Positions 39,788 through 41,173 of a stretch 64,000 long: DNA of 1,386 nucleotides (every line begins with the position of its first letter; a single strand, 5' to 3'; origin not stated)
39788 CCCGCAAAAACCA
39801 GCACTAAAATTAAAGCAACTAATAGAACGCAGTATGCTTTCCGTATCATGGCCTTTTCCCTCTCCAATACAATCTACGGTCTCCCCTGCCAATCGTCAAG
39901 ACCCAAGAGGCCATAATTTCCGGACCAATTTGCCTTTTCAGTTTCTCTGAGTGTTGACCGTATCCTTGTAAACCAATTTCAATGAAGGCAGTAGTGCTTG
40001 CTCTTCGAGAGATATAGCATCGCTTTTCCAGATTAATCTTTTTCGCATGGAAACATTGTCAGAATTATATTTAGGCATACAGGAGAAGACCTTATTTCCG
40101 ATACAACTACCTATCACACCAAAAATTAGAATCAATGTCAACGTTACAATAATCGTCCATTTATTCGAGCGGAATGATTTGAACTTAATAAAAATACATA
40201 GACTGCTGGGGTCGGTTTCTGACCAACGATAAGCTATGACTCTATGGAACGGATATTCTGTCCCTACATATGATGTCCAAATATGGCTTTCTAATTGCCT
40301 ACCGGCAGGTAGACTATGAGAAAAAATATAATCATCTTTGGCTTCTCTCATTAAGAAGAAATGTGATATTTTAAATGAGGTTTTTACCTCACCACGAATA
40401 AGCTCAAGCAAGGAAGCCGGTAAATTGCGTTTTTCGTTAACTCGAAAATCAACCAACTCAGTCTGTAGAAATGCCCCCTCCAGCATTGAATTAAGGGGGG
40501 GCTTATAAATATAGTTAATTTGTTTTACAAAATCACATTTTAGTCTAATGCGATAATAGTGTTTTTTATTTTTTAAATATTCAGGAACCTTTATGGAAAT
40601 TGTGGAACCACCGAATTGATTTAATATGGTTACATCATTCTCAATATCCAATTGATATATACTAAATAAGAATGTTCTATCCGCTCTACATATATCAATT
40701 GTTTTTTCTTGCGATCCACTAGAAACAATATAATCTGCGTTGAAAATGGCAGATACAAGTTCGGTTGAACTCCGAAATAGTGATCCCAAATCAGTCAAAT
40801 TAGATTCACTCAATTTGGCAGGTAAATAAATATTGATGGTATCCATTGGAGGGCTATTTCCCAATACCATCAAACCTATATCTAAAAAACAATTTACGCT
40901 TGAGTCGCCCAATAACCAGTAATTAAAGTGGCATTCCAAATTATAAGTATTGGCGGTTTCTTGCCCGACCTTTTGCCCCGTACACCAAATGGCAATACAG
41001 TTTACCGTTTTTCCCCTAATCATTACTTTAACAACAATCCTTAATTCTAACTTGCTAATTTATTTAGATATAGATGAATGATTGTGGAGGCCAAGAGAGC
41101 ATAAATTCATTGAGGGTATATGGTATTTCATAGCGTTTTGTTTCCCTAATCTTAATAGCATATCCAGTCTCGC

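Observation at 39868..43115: AT-rich island carrying a PIN/EVE-like + ASCH + membrane-protein operon: candidate modified-nucleic-acid-sensing defence module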

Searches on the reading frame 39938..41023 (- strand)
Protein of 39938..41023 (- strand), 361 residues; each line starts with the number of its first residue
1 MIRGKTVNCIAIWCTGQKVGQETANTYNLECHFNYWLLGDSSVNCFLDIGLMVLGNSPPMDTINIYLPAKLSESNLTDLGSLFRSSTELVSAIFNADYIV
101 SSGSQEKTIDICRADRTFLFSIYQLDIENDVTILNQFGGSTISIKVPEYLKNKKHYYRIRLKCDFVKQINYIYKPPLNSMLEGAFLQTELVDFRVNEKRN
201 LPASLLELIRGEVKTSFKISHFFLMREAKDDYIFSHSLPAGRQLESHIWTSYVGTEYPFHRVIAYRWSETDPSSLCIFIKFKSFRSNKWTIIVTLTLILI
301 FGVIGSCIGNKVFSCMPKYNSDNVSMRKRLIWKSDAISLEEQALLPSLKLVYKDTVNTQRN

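Call 3: search_protein_families(library=pfam, proteins=[window:39938-41023:-], max_evalue=1)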
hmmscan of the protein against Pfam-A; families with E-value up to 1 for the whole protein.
window:39938-41023:- (361 aa): 1 family
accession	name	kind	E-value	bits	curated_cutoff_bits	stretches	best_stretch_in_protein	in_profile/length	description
PF20779.2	MACPF_D2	-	0.14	12.5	24.2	1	139-183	56-100/103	MACPF protein, D2 domain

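Call 4: search_protein_families(library=padloc, proteins=[window:39938-41023:-], max_evalue=1)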
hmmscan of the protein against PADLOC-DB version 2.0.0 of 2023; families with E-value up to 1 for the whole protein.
window:39938-41023:- (361 aa): 0 families

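Call 5: search_protein_families(library=ncbifam, proteins=[window:39938-41023:-], max_evalue=1)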
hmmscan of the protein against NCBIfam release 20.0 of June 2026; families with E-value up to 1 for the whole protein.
window:39938-41023:- (361 aa): 0 families

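Call 11: find_homologous_proteins(query=window:39938-41023:-)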
Query window:39938-41023:- (361 aa): 111 proteins with E <= 0.001 among 1456 candidates.
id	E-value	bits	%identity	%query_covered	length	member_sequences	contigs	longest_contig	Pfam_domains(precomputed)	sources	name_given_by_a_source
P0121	3.8e-243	824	100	100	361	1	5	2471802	-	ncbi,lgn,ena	ncbi:MAG: hypothetical protein WB588_03550 [Dehalococcoidia bacterium]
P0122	3.8e-106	373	53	86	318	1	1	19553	-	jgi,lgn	jgi:hypothetical protein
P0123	1.0e-104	369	54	78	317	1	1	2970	-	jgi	-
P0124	1.6e-104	368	53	86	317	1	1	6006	-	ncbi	-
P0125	2.5e-104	368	52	86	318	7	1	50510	-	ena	-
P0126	2.3e-103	364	52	86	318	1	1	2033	-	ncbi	-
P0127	2.4e-103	364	53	86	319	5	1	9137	-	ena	-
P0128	3.4e-103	364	52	86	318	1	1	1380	-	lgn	-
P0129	4.2e-103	363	51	89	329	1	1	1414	-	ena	-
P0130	7.3e-103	363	53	86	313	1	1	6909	-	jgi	jgi:hypothetical protein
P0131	7.5e-103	363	52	86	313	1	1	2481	-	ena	-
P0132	9.9e-103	362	52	86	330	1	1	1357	-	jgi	jgi:hypothetical protein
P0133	1.7e-102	361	53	86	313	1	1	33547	-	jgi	jgi:hypothetical protein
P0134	5.1e-102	360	51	86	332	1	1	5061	-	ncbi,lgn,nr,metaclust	ncbi:MAG: hypothetical protein A2158_04865 [Chloroflexi bacterium RBG_13_46_14]|nr:MAG: hypothetical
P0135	3.4e-101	357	52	86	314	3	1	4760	-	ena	-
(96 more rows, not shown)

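Call 47: predict_structure(alignment_id=A2)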
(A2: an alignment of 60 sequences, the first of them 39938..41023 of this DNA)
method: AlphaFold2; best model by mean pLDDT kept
length: 361 residues; sequences in the alignment: 60
mean_pLDDT: 87.6   pTM: 0.81
mean pLDDT of the five models: 87.6, 87.3, 86.1, 85.9, 85.1
residues with pLDDT >= 90: 245; 70-90: 58; 50-70: 53; < 50: 5
segments of 3 or more residues with pLDDT < 50: 1-3
pLDDT, mean of each block of 10 residues (from residue 1): 67 90 83 93 88 95 98 97 94 94 87 96 98 98 98 97 95 88 88 96 96 94 91 80 91 90 94 95 85 94 97 80 57 59 58 55 48
secondary structure, 60 per line:
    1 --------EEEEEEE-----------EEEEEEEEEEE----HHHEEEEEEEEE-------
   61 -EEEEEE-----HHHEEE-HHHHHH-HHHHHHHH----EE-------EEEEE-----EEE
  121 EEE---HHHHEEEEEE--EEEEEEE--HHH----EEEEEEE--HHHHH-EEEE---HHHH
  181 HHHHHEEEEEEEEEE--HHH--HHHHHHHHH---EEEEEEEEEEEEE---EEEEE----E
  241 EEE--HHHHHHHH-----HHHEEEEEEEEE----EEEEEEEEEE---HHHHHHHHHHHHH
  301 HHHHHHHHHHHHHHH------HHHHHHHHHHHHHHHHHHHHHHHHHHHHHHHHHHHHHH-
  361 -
elements in order: E9-15 E27-37 E45-53 E62-67 E76-78 H80-85 H87-94 E108-112 E118-123 H127-130 E131-136 E139-145 E155-161 H164-168 E170-173 H177-185 E186-195 H203-211 E215-227 E231-235 E240-243 H246-253 E262-270 E275-284 H288-315 H322-359

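Call 59: find_related_loci(query=A2, collection=metagenome_contigs, flank=6000)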
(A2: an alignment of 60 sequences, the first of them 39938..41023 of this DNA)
Query A2 (361 aa) in metagenome_contigs; peptide patterns used: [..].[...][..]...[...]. (x = any residue, [..] = any of these).
206 stretches matched a pattern; 132 encode a relative of the query (tblastn E <= 1e-3); the best 80 are kept; 80 distinct loci.
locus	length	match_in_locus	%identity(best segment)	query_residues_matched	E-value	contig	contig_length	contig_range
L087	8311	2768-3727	53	3-316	9e-114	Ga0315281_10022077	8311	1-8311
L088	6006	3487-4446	53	3-316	6e-112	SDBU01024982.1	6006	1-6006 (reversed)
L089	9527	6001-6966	52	3-318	5e-111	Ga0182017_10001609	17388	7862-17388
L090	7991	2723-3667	52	3-316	1e-108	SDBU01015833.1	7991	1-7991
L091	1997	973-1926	50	3-318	2e-112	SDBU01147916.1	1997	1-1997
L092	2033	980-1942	52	2-316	6e-112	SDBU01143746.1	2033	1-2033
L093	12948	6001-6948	51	3-316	5e-105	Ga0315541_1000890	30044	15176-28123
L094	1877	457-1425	51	3-319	4e-109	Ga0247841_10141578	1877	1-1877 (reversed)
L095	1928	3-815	54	46-316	1e-100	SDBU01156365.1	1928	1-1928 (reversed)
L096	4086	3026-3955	49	3-314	7e-94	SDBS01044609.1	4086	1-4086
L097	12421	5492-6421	48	6-317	2e-93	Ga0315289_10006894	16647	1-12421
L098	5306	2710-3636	50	7-317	2e-93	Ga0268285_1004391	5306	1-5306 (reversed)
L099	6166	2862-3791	49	6-317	2e-93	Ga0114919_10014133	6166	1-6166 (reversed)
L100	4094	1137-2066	49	6-317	6e-94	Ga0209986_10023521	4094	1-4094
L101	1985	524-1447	49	7-316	7e-97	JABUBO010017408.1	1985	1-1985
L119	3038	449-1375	42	2-309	2e-71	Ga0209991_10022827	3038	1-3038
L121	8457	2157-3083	40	4-310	5e-68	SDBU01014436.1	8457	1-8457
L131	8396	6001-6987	33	7-318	7e-47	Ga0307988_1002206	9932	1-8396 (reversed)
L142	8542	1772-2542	35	7-267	2e-37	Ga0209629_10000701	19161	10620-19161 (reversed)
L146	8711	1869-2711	33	7-282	2e-30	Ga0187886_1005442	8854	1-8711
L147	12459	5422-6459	26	1-329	1e-29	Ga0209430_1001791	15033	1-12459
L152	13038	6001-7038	30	3-314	6e-27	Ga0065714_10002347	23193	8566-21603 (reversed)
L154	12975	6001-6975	29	15-317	7e-26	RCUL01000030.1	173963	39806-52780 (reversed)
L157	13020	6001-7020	27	4-317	4e-25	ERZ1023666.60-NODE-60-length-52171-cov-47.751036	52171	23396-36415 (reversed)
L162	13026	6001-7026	26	4-316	5e-23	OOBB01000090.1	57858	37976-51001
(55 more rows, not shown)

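Call 64: search_protein_families(library=pfam, proteins=[L131:7101-7574:+, L142:2769-3350:+, L147:6480-7061:+, L121:3158-3754:+, L146:2909-3472:+, L152:7182-7643:+, L154:7195-7683:+, L162:5676-6014:+, L157:5634-6014:+, L119:1445-1963:+], max_evalue=1)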
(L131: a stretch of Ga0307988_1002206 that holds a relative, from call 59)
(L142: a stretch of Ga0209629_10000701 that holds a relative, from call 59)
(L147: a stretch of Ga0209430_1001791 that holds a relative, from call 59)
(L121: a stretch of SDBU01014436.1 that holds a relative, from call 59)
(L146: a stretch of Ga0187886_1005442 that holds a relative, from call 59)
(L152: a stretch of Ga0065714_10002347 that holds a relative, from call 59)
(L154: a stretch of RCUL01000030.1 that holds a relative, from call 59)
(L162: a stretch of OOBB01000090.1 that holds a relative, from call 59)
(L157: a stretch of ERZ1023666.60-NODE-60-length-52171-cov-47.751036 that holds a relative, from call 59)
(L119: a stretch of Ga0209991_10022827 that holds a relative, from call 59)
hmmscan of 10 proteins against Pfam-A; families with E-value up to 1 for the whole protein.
L131:7101-7574:+ (158 aa): 5 families
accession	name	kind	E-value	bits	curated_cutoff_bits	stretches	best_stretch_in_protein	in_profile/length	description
PF13673.13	Acetyltransf_10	-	1.9e-07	31.6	23.6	1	38-136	12-109/128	Acetyltransferase (GNAT) domain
PF00583.31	Acetyltransf_1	-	0.002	18.8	20.7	1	33-108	9-88/116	Acetyltransferase (GNAT) family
PF13508.13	Acetyltransf_7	-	0.011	16.5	27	1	60-135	5-83/84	Acetyltransferase (GNAT) domain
PF11642.13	Blo-t-5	-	0.013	15.9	24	1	21-95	27-94/119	Mite allergen Blo t 5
PF11033.13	ComJ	-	0.1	12.7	25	1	33-82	14-63/122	Competence protein J (ComJ)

L142:2769-3350:+ (194 aa): 4 families
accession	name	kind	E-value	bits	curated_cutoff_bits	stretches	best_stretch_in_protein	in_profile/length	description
PF00583.31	Acetyltransf_1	-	0.0031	18.2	20.7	1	34-109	7-86/116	Acetyltransferase (GNAT) family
PF13673.13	Acetyltransf_10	-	0.0055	17.1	23.6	1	56-123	28-95/128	Acetyltransferase (GNAT) domain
PF13508.13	Acetyltransf_7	-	0.015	16.1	27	1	68-107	12-53/84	Acetyltransferase (GNAT) domain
PF06792.17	UPF0261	-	0.11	12.9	27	1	100-150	103-153/176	Uncharacterised protein family (UPF0261) N-terminal domain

L147:6480-7061:+ (194 aa): 4 families
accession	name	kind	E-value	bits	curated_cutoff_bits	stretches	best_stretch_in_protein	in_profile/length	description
PF00583.31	Acetyltransf_1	-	0.012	16.3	20.7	1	40-106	14-86/116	Acetyltransferase (GNAT) family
PF13508.13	Acetyltransf_7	-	0.017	15.9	27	1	59-134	7-82/84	Acetyltransferase (GNAT) domain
PF13673.13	Acetyltransf_10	-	0.019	15.4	23.6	1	57-117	32-92/128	Acetyltransferase (GNAT) domain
PF06831.19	H2TH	-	0.041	14.3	34.7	1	74-131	16-73/93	Formamidopyrimidine-DNA glycosylase H2TH domain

L121:3158-3754:+ (199 aa): 3 families
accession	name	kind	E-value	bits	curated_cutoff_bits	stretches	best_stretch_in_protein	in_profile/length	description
PF13673.13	Acetyltransf_10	-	3.5e-05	24.2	23.6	1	53-137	26-108/128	Acetyltransferase (GNAT) domain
PF13508.13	Acetyltransf_7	-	0.014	16.2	27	1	59-137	4-83/84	Acetyltransferase (GNAT) domain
PF00583.31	Acetyltransf_1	-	0.16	12.7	20.7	1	29-110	6-88/116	Acetyltransferase (GNAT) family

L146:2909-3472:+ (188 aa): 3 families
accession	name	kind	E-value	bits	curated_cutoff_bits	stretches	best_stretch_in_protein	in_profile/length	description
PF13673.13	Acetyltransf_10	-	8.2e-09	36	23.6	1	52-120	26-94/128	Acetyltransferase (GNAT) domain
PF00583.31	Acetyltransf_1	-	1e-06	29.4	20.7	1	48-109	27-88/116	Acetyltransferase (GNAT) family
PF13508.13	Acetyltransf_7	-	2.9e-05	24.8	27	1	60-107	5-54/84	Acetyltransferase (GNAT) domain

L152:7182-7643:+ (154 aa): 6 families
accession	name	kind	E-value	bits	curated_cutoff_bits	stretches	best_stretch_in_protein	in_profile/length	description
PF13673.13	Acetyltransf_10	-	8.5e-09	35.9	23.6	1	52-133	28-107/128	Acetyltransferase (GNAT) domain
PF13508.13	Acetyltransf_7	-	3.1e-08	34.3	27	1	55-134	3-83/84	Acetyltransferase (GNAT) domain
PF00583.31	Acetyltransf_1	-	2.4e-06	28.3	20.7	1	46-112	24-93/116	Acetyltransferase (GNAT) family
PF17013.11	Acetyltransf_15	-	0.02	14.7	35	1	75-107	66-101/210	Putative acetyl-transferase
PF13527.13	Acetyltransf_9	-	0.025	15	25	1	73-115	67-109/127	Acetyltransferase (GNAT) domain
PF18014.7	Acetyltransf_18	-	0.091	12.9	22.7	1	53-136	24-102/124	Acetyltransferase (GNAT) domain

L154:7195-7683:+ (163 aa): 3 families
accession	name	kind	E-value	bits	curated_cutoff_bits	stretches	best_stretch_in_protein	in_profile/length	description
PF00583.31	Acetyltransf_1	-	6e-06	27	20.7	1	35-115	7-88/116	Acetyltransferase (GNAT) family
PF13673.13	Acetyltransf_10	-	2.8e-05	24.5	23.6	1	61-128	30-96/128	Acetyltransferase (GNAT) domain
PF13508.13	Acetyltransf_7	-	5.2e-05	24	27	1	62-122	3-62/84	Acetyltransferase (GNAT) domain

L162:5676-6014:+ (113 aa): 3 families
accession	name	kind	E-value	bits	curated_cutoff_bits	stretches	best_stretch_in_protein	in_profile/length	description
PF01844.29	HNH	-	8.2e-06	26.3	21.4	1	52-86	12-46/47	HNH endonuclease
PF13395.12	HNH_4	-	0.0035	17.7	22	1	54-89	18-53/54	HNH endonuclease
PF20631.3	CoV_NSP13_1B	-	0.12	13.1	28.4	0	2-27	6-31/82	Coronavirus Nonstructural protein 13, 1B domain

L157:5634-6014:+ (127 aa): 2 families
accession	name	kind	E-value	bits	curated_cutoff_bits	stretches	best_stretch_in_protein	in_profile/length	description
PF01844.29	HNH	-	1.8e-06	28.4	21.4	1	64-100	10-46/47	HNH endonuclease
PF13395.12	HNH_4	-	0.0053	17.1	22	1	68-103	18-53/54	HNH endonuclease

L119:1445-1963:+ (173 aa): 3 families
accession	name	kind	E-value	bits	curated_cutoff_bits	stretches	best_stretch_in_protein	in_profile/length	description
PF13673.13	Acetyltransf_10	-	6.5e-06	26.6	23.6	1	60-126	28-94/128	Acetyltransferase (GNAT) domain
PF00583.31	Acetyltransf_1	-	4.9e-05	24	20.7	1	42-115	15-88/116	Acetyltransferase (GNAT) family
PF13508.13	Acetyltransf_7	-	0.0021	18.8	27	1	64-115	4-56/84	Acetyltransferase (GNAT) domain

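Call 81: search_protein_families(library=phrogs, proteins=[window:39938-41023:-], max_evalue=0.01)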
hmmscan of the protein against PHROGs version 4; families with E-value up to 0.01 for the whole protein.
window:39938-41023:- (361 aa): 0 families

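Call 86: fold_search(model_id=the predicted structure, library=viral)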
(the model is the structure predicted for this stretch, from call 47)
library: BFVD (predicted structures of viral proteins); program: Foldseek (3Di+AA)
matches with E <= 10: 579; with E <= 0.001: 1
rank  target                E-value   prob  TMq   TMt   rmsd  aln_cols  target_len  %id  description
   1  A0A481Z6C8            4.7e-04  0.35  0.14  0.13  22.8       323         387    7  Uncharacterized protein [Pithovirus LCPAC302]
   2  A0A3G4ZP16            2.5e-03  0.82  0.25  0.13  13.9       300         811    9  Uncharacterized protein [Terrestrivirus sp.]
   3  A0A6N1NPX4            9.2e-03  0.18  0.15  0.12  20.5       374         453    8  Uncharacterized protein [Tupanvirus deep ocean]
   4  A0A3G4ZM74            1.6e-02  0.16  0.15  0.15  28.5       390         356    9  Uncharacterized protein [Terrestrivirus sp.]
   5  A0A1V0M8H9            1.9e-02  0.08  0.10  0.07  34.4       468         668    7  Envelope glycoprotein C [Columbid alphaherpesvirus 1]
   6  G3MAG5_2              3.6e-02  0.10  0.15  0.08  37.1       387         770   10  Gp424 [Bacillus phage G]
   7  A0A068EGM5            5.1e-02  0.08  0.09  0.13  19.6       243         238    7  Uncharacterized protein [Penguinpox virus]
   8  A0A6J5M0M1            5.1e-02  0.08  0.13  0.09  21.1       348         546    9  Tail fiber protein [uncultured Caudovirales phage]
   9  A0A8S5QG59            5.7e-02  0.14  0.11  0.18  14.2       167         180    9  Uncharacterized protein [Siphoviridae sp. ctWBz6]
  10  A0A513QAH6            7.1e-02  0.08  0.12  0.08  25.9       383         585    5  VP4 (Fragment) [Porcine rotavirus B]
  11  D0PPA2                7.1e-02  0.06  0.11  0.10  20.9       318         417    8  dUTPase-related protein [Wood mouse herpesvirus]
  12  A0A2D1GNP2            7.6e-02  0.04  0.08  0.11  24.1       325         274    7  Minor tail protein [Streptomyces phage Scap1]
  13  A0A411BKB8            9.0e-02  0.10  0.09  0.18  17.0       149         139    9  (no name in the UniProt tables at hand)
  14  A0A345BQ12            9.0e-02  0.08  0.09  0.10  26.9       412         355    7  (no name in the UniProt tables at hand)
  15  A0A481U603            9.5e-02  0.03  0.09  0.04  32.0       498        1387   10  Envelopment polyprotein [Ness Ziona virus]
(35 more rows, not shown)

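Call 95: search_dna_similar(query=window:39938-41023:-, collection=plasmids, mode=protein, max_rows=10, max_evalue=0.001)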
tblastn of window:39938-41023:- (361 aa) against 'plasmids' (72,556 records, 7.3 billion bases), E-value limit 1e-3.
Records with a match: 4; places in all: 4; records where one place covers at least 80% of the query: 0.
Best place of each record, by identity: <60% 4.
By first word of the organism name: Methylobacterium 1; Paenibacillus 1; Nitrosophilus 1; Pseudomonas 1.
By predicted mobility (MOB-suite, as given by PLSDB): non-mobilizable 3; conjugative 1.
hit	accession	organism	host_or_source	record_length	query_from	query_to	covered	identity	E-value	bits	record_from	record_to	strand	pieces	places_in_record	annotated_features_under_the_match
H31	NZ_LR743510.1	Methylobacterium bullatum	-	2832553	10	286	77%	27.9%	4e-18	93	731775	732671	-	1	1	none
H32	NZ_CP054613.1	Paenibacillus cellulosilyticus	cell culture,soil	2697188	3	265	73%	29.3%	8e-20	99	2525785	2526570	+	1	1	none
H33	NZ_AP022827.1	Nitrosophilus labii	-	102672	2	287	79%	25.3%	2e-11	73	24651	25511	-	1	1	hypothetical protein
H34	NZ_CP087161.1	Pseudomonas sp. CIP-10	-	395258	30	289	72%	24.2%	1e-5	55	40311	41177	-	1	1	hypothetical protein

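Call 96: search_dna_similar(query=window:39938-41023:-, collection=phages, mode=protein, max_rows=10, max_evalue=0.001)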
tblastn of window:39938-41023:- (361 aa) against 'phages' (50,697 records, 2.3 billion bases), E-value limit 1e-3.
No match.
